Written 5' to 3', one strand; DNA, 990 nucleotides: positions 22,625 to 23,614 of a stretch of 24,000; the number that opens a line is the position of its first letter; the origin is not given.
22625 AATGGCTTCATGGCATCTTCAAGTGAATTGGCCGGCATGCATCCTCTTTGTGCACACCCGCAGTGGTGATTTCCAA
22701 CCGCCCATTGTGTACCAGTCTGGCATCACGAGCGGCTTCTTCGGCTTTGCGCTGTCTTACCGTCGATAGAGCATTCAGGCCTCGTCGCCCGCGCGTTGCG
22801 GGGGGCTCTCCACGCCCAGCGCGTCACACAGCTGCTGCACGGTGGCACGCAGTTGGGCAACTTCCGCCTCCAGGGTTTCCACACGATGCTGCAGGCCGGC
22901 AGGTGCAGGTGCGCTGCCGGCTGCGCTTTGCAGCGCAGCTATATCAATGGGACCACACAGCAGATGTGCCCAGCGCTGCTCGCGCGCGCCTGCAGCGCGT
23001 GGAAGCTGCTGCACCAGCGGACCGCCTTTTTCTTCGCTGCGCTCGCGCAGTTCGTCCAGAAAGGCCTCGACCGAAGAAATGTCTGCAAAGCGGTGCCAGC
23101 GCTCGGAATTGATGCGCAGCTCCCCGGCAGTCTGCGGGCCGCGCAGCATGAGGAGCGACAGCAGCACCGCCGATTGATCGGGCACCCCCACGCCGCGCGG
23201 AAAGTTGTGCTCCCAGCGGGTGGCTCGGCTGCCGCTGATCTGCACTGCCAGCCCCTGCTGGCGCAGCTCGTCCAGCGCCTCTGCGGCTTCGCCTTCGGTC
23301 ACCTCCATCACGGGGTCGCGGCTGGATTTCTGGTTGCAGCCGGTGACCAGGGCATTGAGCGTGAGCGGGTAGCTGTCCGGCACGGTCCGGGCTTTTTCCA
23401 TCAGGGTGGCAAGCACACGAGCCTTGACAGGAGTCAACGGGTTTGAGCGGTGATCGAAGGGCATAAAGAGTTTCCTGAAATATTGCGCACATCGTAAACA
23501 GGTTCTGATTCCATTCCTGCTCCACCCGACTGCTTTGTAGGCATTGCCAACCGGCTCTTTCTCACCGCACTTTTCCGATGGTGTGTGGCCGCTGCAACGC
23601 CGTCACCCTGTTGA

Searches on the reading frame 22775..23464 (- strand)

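Call 6: search_protein_families(library=ncbifam, proteins=[window:22775-23464:-])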
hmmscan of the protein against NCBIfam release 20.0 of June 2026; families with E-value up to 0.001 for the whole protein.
window:22775-23464:- (229 aa): 1 family
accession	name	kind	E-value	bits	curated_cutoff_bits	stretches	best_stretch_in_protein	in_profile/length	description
NF008413.0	PRK11239.1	equivalog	6.2e-47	160.2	321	1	10-216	5-213/215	hypothetical protein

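Call 8: search_protein_families(library=pfam, proteins=[window:22775-23464:-])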
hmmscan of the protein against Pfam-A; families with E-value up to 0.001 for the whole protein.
window:22775-23464:- (229 aa): 1 family
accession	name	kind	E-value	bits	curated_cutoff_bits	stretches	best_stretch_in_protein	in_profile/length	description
PF04337.18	DUF480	-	5.7e-55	185.9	25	1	10-159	1-148/149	Protein of unknown function, DUF480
